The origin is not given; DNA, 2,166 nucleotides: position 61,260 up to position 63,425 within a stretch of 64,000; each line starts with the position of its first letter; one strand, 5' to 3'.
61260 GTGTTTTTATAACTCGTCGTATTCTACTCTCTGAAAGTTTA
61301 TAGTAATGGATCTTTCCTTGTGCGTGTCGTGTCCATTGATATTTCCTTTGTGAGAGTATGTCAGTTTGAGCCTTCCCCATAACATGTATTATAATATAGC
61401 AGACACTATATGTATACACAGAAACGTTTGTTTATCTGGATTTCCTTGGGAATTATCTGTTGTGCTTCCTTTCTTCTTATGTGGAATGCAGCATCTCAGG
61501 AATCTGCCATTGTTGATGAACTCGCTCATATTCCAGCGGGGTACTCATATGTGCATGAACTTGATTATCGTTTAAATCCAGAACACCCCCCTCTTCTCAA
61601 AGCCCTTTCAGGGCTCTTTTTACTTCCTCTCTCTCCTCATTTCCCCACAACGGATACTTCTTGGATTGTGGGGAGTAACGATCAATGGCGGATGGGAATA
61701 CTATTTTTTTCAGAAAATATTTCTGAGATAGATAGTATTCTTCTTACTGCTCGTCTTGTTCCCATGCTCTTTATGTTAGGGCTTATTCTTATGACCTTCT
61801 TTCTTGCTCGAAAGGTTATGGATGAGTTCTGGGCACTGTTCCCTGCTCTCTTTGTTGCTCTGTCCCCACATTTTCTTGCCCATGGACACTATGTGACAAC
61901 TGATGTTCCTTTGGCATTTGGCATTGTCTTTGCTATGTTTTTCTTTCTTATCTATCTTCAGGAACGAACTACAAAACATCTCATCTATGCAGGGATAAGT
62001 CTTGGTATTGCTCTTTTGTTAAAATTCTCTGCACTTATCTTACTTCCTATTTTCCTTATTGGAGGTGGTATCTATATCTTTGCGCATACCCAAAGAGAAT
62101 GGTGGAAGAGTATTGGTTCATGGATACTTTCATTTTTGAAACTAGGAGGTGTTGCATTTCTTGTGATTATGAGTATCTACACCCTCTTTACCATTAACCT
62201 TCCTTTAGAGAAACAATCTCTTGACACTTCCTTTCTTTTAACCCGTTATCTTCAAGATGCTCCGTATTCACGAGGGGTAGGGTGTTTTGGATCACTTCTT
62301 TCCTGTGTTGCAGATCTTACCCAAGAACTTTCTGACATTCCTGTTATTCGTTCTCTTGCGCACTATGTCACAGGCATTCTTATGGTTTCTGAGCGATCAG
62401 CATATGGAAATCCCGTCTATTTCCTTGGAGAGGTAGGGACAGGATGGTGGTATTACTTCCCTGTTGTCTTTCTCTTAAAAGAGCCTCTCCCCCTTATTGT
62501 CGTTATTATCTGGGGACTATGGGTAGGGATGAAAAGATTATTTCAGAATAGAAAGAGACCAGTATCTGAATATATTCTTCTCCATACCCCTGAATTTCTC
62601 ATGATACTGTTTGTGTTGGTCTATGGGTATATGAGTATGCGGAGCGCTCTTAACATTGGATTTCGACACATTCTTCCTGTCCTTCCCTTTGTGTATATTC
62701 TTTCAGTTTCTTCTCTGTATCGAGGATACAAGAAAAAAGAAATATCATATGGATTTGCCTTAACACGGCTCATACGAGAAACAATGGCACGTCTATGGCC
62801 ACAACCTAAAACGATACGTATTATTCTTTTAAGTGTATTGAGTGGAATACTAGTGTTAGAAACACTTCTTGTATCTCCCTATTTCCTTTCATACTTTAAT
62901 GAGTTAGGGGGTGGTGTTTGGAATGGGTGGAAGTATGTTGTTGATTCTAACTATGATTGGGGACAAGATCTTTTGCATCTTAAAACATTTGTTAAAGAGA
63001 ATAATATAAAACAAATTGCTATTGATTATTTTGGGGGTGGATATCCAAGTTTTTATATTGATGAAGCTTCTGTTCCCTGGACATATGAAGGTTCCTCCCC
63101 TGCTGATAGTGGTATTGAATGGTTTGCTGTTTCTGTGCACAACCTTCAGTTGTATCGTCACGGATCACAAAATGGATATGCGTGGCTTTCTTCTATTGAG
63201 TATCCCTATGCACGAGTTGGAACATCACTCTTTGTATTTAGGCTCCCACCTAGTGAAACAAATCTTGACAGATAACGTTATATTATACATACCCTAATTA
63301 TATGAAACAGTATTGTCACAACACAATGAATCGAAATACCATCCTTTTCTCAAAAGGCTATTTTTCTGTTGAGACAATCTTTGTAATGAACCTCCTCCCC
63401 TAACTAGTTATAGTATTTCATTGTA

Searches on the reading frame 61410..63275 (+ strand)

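Call 75: search_protein_families(library=pfam, proteins=[window:61410-63275:+], max_evalue=0.00001)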
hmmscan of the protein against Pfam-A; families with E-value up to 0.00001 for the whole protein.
window:61410-63275:+ (621 aa): 2 families
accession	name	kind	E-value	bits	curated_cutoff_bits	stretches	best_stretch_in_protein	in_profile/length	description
PF13231.12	PMT_2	-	1.7e-15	58.1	26.1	1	113-245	23-151/160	Dolichyl-phosphate-mannose-protein mannosyltransferase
PF02366.24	PMT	-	1.2e-10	41.8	22.7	1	113-238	84-215/245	Dolichyl-phosphate-mannose-protein mannosyltransferase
